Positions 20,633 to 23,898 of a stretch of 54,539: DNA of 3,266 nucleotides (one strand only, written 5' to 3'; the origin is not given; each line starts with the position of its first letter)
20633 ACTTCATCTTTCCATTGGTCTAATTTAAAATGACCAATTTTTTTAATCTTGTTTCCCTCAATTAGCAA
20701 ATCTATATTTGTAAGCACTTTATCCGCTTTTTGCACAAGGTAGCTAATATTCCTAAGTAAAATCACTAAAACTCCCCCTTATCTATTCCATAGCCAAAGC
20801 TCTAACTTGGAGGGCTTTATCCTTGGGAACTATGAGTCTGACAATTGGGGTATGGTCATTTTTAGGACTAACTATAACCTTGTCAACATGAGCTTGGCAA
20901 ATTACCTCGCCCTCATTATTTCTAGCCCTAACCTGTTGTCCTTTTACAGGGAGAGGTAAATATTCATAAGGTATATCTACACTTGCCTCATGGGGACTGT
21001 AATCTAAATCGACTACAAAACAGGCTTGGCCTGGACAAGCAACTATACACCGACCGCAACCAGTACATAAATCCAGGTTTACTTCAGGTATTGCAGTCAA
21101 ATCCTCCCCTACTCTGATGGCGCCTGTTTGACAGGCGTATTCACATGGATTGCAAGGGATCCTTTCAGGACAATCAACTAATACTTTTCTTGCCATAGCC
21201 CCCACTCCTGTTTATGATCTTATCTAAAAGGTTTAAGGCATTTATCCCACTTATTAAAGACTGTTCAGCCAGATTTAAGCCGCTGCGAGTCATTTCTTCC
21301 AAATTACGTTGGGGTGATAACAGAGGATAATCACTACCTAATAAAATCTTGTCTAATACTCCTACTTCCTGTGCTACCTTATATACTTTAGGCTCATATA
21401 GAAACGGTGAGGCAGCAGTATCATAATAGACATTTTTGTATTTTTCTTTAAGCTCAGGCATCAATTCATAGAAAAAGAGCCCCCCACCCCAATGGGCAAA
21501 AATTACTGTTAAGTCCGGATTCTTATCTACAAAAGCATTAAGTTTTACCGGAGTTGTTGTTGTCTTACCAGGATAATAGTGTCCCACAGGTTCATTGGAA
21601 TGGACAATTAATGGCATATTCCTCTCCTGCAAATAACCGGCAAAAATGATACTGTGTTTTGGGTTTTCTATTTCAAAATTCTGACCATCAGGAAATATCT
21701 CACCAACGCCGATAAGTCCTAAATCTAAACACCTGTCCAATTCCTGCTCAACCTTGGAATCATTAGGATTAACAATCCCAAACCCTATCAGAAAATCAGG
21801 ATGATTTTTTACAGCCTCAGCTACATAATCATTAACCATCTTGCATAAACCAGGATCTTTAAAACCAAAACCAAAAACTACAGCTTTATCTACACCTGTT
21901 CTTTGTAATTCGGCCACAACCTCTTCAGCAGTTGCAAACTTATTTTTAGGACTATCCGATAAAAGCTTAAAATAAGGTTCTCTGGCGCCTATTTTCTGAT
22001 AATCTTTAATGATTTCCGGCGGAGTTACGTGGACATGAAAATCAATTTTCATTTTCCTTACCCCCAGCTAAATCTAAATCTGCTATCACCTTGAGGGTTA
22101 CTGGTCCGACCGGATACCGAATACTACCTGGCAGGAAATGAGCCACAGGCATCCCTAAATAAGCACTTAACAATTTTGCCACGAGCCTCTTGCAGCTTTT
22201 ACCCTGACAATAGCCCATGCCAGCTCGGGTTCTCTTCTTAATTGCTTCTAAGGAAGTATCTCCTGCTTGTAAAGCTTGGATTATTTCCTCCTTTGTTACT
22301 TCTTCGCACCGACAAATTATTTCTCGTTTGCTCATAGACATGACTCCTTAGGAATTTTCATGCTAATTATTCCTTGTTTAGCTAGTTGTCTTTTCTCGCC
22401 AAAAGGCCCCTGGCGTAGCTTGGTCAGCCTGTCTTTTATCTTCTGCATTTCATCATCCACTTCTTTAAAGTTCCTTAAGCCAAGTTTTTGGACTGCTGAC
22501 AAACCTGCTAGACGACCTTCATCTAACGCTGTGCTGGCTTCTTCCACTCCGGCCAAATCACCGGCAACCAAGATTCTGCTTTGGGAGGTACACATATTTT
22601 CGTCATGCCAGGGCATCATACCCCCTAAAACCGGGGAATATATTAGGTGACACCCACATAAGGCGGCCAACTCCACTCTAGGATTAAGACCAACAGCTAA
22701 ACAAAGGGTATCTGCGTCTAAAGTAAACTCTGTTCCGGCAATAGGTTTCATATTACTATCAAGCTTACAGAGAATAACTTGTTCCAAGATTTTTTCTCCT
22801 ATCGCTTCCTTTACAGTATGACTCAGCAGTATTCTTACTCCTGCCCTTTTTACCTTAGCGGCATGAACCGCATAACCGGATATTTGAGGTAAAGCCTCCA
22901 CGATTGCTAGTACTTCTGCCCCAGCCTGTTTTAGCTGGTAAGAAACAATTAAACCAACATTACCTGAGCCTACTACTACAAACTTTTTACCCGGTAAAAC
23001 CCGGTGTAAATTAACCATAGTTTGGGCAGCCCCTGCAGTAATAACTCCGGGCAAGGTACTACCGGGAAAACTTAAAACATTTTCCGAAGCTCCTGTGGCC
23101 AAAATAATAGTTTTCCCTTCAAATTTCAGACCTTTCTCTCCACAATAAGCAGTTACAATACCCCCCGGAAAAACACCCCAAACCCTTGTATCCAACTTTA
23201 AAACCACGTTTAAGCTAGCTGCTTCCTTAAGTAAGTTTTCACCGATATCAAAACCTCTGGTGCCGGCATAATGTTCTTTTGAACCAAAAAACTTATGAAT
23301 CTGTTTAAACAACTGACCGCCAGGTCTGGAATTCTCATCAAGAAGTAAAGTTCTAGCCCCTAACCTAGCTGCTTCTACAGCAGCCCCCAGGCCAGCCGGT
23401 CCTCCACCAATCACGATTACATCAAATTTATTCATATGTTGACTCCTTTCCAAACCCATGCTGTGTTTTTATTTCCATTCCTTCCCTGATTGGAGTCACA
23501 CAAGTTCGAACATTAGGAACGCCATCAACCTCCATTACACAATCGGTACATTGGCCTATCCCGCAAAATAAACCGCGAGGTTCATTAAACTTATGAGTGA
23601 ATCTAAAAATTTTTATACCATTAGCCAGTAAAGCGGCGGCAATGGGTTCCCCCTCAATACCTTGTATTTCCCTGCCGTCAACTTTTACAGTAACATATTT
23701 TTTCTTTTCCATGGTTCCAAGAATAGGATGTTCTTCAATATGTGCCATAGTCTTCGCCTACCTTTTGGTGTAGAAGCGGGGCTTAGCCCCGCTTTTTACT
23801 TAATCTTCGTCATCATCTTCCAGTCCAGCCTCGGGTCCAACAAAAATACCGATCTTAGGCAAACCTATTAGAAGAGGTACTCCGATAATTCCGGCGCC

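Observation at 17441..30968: GntR-headed 15-gene cluster: Mch-like cyclohydrolase, four amidohydrolases, a flavo-FeS dehydrogenase, a LUD protein and a dedicated ECF transporter. Candidate undescribed anaerobic N-heterocycle pathway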

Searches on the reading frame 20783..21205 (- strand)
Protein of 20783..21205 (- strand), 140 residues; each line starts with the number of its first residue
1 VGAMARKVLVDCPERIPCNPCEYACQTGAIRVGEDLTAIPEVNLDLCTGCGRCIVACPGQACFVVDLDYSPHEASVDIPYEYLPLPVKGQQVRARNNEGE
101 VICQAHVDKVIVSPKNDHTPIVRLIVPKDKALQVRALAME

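Call 4: search_protein_families(library=pfam, proteins=[window:20783-21205:-], max_evalue=0.01)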
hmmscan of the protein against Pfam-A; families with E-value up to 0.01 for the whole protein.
window:20783-21205:- (140 aa): 10 families
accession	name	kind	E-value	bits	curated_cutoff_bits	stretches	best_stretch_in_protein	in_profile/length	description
PF12838.12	Fer4_7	-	1.4e-07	32.3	27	1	16-60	3-51/52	4Fe-4S dicluster domain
PF00037.32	Fer4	-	6.2e-07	29.4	21.1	1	40-61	1-22/24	4Fe-4S binding domain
PF12837.12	Fer4_6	-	1.2e-06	28.6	25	1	39-61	1-23/24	4Fe-4S binding domain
PF13237.11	Fer4_10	-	3.6e-06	27.3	25.5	2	42-75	4-22/53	4Fe-4S dicluster domain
PF12797.12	Fer4_2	-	7.2e-06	26.1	24.5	1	39-58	2-21/22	4Fe-4S binding domain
PF13187.11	Fer4_9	-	5.7e-05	23.5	27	1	18-61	5-51/52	4Fe-4S dicluster domain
PF25160.1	LdpA_Fe-S-bd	-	9.9e-05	22.5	27.6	1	12-60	1-41/49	LdpA Fe-S cluster-binding domain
PF14697.11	Fer4_21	-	0.00023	21.6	35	1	15-62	8-56/59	4Fe-4S dicluster domain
PF12798.12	Fer4_3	-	0.00055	21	27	1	47-61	1-15/15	4Fe-4S binding domain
PF12800.12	Fer4_4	-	0.00075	20.1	24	1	45-58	2-15/17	4Fe-4S binding domain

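Call 6: search_protein_families(library=ncbifam, proteins=[window:20783-21205:-], max_evalue=0.001)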
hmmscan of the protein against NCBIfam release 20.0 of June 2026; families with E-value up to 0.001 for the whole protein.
window:20783-21205:- (140 aa): 16 families
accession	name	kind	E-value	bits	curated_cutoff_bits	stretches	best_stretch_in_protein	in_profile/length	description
NF041836.1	rnfB_Methano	equivalog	1.7e-08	34.3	445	1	20-62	148-188/265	Rnf electron transport complex subunit RnfB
NF005505.0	PRK07118.1-4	equivalog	5.3e-08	32.7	378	1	20-61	148-187/265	Fe-S cluster domain-containing protein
TIGR03149.1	cyt_nit_nrfC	equivalog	4.4e-06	26.2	377.6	1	18-68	99-148/225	cytochrome c nitrite reductase Fe-S protein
NF058577.1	FdxA_fam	equivalog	1.4e-05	25.2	65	1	4-61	1-52/52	4Fe-4S ferredoxin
NF005504.0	PRK07118.1-3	equivalog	2.1e-05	24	437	1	18-60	145-186/293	Fe-S cluster domain-containing protein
TIGR04105.1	FeFe_hydrog_B1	subfamily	3.4e-05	22.7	450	1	19-61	164-204/462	monomeric [FeFe] hydrogenase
NF045992.1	CircClkLdpA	equivalog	5e-05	22.5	450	1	11-62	104-152/360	circadian clock protein LdpA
TIGR02179.1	PorD_KorD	subfamily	0.00011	22.3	60.05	1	16-63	28-73/78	2-oxoacid:acceptor oxidoreductase, delta subunit, pyruvate/2-ketoisovalerate family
NF005503.0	PRK07118.1-2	equivalog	0.0002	20.7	252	1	20-61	145-183/292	RnfABCDGE type electron transport complex subunit B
NF009053.0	PRK12387.1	subfamily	0.00022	21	204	1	33-68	26-60/180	formate hydrogenlyase complex iron-sulfur subunit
NF043069.1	T4HPD_activ_SAM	equivalog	0.00023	20.6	425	1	16-73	54-108/299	trans-4-hydroxy-L-proline dehydratase activase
NF040684.1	PorD_Arch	equivalog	0.00026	21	120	1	15-62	34-79/85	pyruvate synthase subunit PorD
TIGR03294.1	FrhG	equivalog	0.00036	20.3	245.5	1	17-59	178-217/228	coenzyme F420 hydrogenase subunit gamma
NF045874.1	Vhu_polyferre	exception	0.00049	18.9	600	1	18-67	270-314/381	F420-non-reducing hydrogenase associated-polyferredoxin VhuB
TIGR01944.1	rnfB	subfamily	0.00065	19.3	68.7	1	8-67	108-165/190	RnfABCDGE type electron transport complex subunit B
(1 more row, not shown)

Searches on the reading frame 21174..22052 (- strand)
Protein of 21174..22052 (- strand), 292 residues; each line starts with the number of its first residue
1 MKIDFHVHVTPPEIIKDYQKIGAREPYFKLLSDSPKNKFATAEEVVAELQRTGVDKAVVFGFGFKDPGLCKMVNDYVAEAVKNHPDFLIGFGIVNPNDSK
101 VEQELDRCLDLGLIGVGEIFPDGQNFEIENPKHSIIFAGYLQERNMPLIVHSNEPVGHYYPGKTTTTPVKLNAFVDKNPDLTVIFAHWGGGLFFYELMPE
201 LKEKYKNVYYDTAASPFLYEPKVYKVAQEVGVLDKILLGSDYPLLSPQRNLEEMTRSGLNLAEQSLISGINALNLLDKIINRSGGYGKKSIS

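Call 4: search_protein_families(library=pfam, proteins=[window:21174-22052:-], max_evalue=0.01)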
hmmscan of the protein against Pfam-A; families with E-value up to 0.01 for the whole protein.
window:21174-22052:- (292 aa): 2 families
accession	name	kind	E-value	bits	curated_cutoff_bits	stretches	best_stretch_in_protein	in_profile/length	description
PF04909.20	Amidohydro_2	-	5.3e-25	89.2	26.4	1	3-253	1-258/289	Amidohydrolase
PF01026.27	TatD_DNase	-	0.002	18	27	1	3-250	1-217/253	TatD related DNase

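Call 6: search_protein_families(library=ncbifam, proteins=[window:21174-22052:-], max_evalue=0.001)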
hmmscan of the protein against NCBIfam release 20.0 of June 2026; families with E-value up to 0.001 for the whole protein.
window:21174-22052:- (292 aa): 0 families

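Call 49: search_solved_structures(query=window:21174-22052:-, max_evalue=0.01)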
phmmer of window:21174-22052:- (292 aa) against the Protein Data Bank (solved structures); distinct sequences matched with E-value up to 0.01: 15.
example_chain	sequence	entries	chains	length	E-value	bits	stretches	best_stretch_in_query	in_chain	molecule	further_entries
3nur_A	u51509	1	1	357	1.8e-12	50.5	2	171-277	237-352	Amidohydrolase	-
4ign_A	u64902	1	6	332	0.00011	24.9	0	68-245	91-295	2-amino-3-carboxymuconate-6-semialdehyde decarboxylase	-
4ofc_A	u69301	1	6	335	0.00012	24.8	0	68-245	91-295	2-amino-3-carboxymuconate-6-semialdehyde decarboxylase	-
4igm_A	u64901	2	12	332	0.00012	24.8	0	68-245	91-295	2-amino-3-carboxymuconate-6-semialdehyde decarboxylase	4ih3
2wm1_A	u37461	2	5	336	0.00012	24.8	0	68-245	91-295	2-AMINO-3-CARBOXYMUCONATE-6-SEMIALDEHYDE DECARBOXYLASE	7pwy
4inf_A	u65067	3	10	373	0.0021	20.8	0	43-151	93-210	METAL-DEPENDENT HYDROLASE | 5-Carboxyvanillate Decarboxylase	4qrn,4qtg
6m53_A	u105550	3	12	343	0.0023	20.6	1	69-158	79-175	2,3-dihydroxybenzoate decarboxylase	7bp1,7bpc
6jqw_A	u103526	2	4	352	0.003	20.3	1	71-160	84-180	Salicylate decarboxylase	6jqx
8h41_A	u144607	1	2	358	0.0031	20.2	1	71-160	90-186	Salicylate decarboxylase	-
4qs5_A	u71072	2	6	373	0.0051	19.5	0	43-151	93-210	Ligw2 Decarboxylase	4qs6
7wjr_A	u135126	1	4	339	0.0054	19.4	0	69-160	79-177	2,3-dihydroxybenzoate decarboxylase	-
7wmb_A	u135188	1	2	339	0.0054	19.4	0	69-160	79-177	Amidohydrolase 2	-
7wkm_A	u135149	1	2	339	0.0054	19.4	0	69-160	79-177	Amidohydrolase 2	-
7wkl_A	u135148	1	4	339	0.0061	19.3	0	69-160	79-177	Amidohydrolase 2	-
7a19_A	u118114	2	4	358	0.0064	19.2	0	69-160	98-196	Amidohydrolase 2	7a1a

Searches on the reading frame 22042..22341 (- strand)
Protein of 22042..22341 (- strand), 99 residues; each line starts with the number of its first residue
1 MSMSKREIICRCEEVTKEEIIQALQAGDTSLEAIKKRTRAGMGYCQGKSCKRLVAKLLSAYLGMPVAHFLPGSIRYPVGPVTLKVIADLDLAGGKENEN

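Call 4: search_protein_families(library=pfam, proteins=[window:22042-22341:-], max_evalue=0.01)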
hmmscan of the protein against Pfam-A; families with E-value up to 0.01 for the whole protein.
window:22042-22341:- (99 aa): 2 families
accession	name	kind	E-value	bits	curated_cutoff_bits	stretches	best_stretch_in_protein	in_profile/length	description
PF04324.20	Fer2_BFD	-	8.1e-15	55.3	26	1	8-59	1-49/50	BFD-like [2Fe-2S] binding domain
PF17806.6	SO_alpha_A3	-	6.9e-10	39.5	23.1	1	5-87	2-85/87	Sarcosine oxidase A3 domain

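Call 6: search_protein_families(library=ncbifam, proteins=[window:22042-22341:-], max_evalue=0.001)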
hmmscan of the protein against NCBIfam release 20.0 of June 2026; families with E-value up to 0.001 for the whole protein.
window:22042-22341:- (99 aa): 5 families
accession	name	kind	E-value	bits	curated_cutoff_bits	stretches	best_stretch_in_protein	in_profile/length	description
TIGR03377.1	glycerol3P_GlpA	equivalog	3.3e-13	49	552.8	1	4-60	418-475/530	anaerobic glycerol-3-phosphate dehydrogenase subunit GlpA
TIGR02374.1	nitri_red_nirB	equivalog_domain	6.8e-10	38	578.35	1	2-62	412-469/794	nitrite reductase large subunit NirB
NF008313.0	PRK11101.1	equivalog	4e-09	35.6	425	1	4-61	428-486/548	anaerobic glycerol-3-phosphate dehydrogenase subunit A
NF011565.0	PRK14989.1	subfamily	1.8e-07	29.6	883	1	7-62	422-474/847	nitrite reductase large subunit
TIGR01372.1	soxA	subfamily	0.00015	19.7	1164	1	12-87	521-596/996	sarcosine oxidase subunit alpha family protein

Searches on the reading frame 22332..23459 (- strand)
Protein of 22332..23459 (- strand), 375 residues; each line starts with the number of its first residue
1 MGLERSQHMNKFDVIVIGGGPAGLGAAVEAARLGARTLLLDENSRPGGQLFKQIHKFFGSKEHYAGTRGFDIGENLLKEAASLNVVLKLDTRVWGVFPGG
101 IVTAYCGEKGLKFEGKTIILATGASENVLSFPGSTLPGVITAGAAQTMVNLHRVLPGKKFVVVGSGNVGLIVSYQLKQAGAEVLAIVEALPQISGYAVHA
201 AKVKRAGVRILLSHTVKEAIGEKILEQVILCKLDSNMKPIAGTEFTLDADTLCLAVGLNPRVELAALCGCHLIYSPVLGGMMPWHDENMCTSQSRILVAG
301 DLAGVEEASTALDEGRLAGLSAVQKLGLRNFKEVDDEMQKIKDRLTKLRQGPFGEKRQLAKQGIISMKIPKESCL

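Call 4: search_protein_families(library=pfam, proteins=[window:22332-23459:-], max_evalue=0.01)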
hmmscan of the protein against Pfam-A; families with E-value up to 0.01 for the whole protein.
window:22332-23459:- (375 aa): 15 families
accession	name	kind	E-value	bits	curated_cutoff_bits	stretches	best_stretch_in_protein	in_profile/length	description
PF07992.20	Pyr_redox_2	-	6.9e-36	124.6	26.1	1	12-315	1-291/291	Pyridine nucleotide-disulphide oxidoreductase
PF12831.13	FAD_oxidored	-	3.9e-13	49.9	27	1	13-54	1-42/416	FAD dependent oxidoreductase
PF03486.20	HI0933_like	-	3.3e-11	43.5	50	1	12-49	1-38/244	HI0933-like protein Rossmann domain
PF13450.12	NAD_binding_8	-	4.2e-11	43.4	21.9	1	16-53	1-38/68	NAD(P)-binding Rossmann-like domain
PF01266.30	DAO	-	4.2e-10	40.1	27.9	1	13-48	1-37/353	FAD dependent oxidoreductase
PF00070.33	Pyr_redox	-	9.3e-10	39.3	22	1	159-223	1-70/82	Pyridine nucleotide-disulphide oxidoreductase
PF01134.28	GIDA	-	1.7e-09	37.7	22.1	1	13-44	1-32/391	Glucose inhibited division protein A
PF13738.12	Pyr_redox_3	-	2.6e-09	37.2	30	2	15-43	1-30/305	Pyridine nucleotide-disulphide oxidoreductase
PF00890.30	FAD_binding_2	-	6.2e-09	36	20.4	1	13-50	1-38/414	FAD binding domain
PF01494.25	FAD_binding_3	-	3.1e-07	30.4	22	1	12-44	2-34/349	FAD binding domain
PF01262.27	AlaDh_PNT_C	-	9e-06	25.7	23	1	12-48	29-65/214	Alanine dehydrogenase/PNT, C-terminal domain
PF01946.23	Thi4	-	9.5e-06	25.4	26.2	1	9-49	15-56/235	Thi4 family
PF13241.12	NAD_binding_7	-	0.00065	20.7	22.1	0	156-190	6-40/104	Putative NAD(P)-binding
PF02558.23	ApbA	-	0.0011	19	22.2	1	161-207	2-47/150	Ketopantoate reductase PanE/ApbA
PF00208.27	ELFV_dehydrog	-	0.0019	18.4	23.4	1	147-188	20-63/241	Glutamate/Leucine/Phenylalanine/Valine dehydrogenase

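Call 6: search_protein_families(library=ncbifam, proteins=[window:22332-23459:-], max_evalue=0.001)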
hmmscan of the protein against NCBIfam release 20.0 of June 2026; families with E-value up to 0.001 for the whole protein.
window:22332-23459:- (375 aa): 106 families (the best 25 are shown)
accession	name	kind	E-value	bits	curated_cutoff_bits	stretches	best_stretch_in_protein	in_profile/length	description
TIGR01372.1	soxA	subfamily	2.2e-42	144.9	1164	1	9-334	165-490/996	sarcosine oxidase subunit alpha family protein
TIGR01292.1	TRX_reduct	equivalog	1.7e-24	86.2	343.45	1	13-324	2-298/300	thioredoxin-disulfide reductase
TIGR01350.1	lipoamide_DH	equivalog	6.7e-19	67.9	408.8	2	112-319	129-326/461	dihydrolipoyl dehydrogenase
TIGR03140.1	AhpF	equivalog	1.8e-17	63.1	502.9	1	6-323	207-509/515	alkyl hydroperoxide reductase subunit F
NF009410.0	PRK12771.1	subfamily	8e-17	61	516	2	117-323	226-442/566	NAD(P)-binding protein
NF003585.0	PRK05249.1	equivalog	8.5e-14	51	465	1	7-49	2-44/464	Si-specific NAD(P)(+) transhydrogenase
NF009409.0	PRK12770.1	subfamily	1e-13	51.1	343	1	7-318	14-342/360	putative glutamate synthase subunit beta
NF009454.0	PRK12814.1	equivalog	1.2e-13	50.3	916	1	13-321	195-495/657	putative NADPH-dependent glutamate synthase small subunit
NF004991.0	PRK06370.1-3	subfamily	8.3e-13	47.7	620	2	108-303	160-342/509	FAD-containing oxidoreductase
NF045599.1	bili_reduct_long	exception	1.4e-12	46.7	750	1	10-261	380-602/641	bilirubin reductase, long form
TIGR02053.1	MerA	equivalog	1.8e-11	43.7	454.45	1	114-324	129-330/465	mercury(II) reductase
TIGR02032.1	GG-red-SF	subfamily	6.6e-11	42.4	158.8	1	12-47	1-36/297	geranylgeranyl reductase family protein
TIGR04018.1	Bthiol_YpdA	hypoth_equivalog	1.2e-10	40.7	339.9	2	112-326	111-313/316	YpdA family putative bacillithiol disulfide reductase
TIGR01318.1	gltD_gamma_fam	subfamily_domain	1.3e-10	40.5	482.95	1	236-325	374-464/467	glutamate synthase, small subunit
TIGR03143.1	AhpF_homolog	hypoth_equivalog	2.7e-10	39.5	687.65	1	11-234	4-220/555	putative alkyl hydroperoxide reductase F subunit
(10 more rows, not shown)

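Call 33: search_solved_structures(query=window:22332-23459:-, max_evalue=1e-10)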
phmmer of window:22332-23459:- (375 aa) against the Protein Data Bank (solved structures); distinct sequences matched with E-value up to 1e-10: 9.
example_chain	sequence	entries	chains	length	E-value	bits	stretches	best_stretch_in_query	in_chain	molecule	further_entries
2gag_A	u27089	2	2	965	2.4e-20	76.3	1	113-328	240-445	heterotetrameric sarcosine oxidase alpha-subunit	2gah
1vrq_A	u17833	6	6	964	1.6e-18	70.2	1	12-336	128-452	Sarcosine oxidase alpha subunit | Subunit alpha of sarcosine oxidase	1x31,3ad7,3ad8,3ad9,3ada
1y56_A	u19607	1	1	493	7.4e-14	54.9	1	12-167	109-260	hypothetical protein PH1363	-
7jyp_A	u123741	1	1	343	9.8e-14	54.5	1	11-318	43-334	Thioredoxin reductase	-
2q7v_A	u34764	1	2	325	4.6e-12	49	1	10-183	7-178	Thioredoxin reductase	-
4zn0_A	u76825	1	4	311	8.3e-12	48.2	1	9-321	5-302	Thioredoxin reductase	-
3f8d_A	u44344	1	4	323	1.7e-11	47.2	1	10-324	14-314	Thioredoxin reductase (TrxB-3)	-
3f8p_A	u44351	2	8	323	2.4e-11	46.6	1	10-324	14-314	Thioredoxin reductase (TrxB-3)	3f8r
4gcm_A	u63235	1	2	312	3.7e-11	46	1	11-325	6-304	Thioredoxin reductase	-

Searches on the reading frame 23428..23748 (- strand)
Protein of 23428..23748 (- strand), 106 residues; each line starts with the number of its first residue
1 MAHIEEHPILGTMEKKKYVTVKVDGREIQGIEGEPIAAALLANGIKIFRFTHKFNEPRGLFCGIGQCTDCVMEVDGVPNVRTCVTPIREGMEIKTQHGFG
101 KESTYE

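Call 4: search_protein_families(library=pfam, proteins=[window:23428-23748:-], max_evalue=0.01)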
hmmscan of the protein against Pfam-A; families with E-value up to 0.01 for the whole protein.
window:23428-23748:- (106 aa): 2 families
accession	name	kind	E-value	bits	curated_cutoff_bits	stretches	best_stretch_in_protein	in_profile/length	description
PF13510.11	Fer2_4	-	8.6e-32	109.5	22.8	1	17-97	2-81/82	2Fe-2S iron-sulfur cluster binding domain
PF10418.14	DHODB_Fe-S_bind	-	0.0045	17.1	23.9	1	61-84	5-30/41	Iron-sulfur cluster binding domain of dihydroorotate dehydrogenase B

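Call 6: search_protein_families(library=ncbifam, proteins=[window:23428-23748:-], max_evalue=0.001)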
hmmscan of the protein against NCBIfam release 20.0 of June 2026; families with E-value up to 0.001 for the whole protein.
window:23428-23748:- (106 aa): 6 families
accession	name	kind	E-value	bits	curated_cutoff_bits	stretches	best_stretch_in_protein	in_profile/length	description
TIGR01372.1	soxA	subfamily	6.6e-12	44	1164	1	11-99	10-102/996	sarcosine oxidase subunit alpha family protein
NF005895.0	PRK07860.1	equivalog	8.9e-08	30.6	802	1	13-97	12-92/811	NADH-quinone oxidoreductase subunit G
NF005745.0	PRK07569.1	equivalog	7.6e-07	28.7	333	1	19-96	4-77/238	bidirectional hydrogenase complex protein HoxU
NF040763.1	FeFe_hydrog_A6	exception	9.2e-07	27.6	765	1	19-96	1-74/571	NADH-dependent [FeFe] hydrogenase, group A6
TIGR01973.1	NuoG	equivalog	0.00022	20.2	470.05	1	21-97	1-73/606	NADH-quinone oxidoreductase subunit NuoG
NF009454.0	PRK12814.1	equivalog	0.00038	19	916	1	18-96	3-77/657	putative NADPH-dependent glutamate synthase small subunit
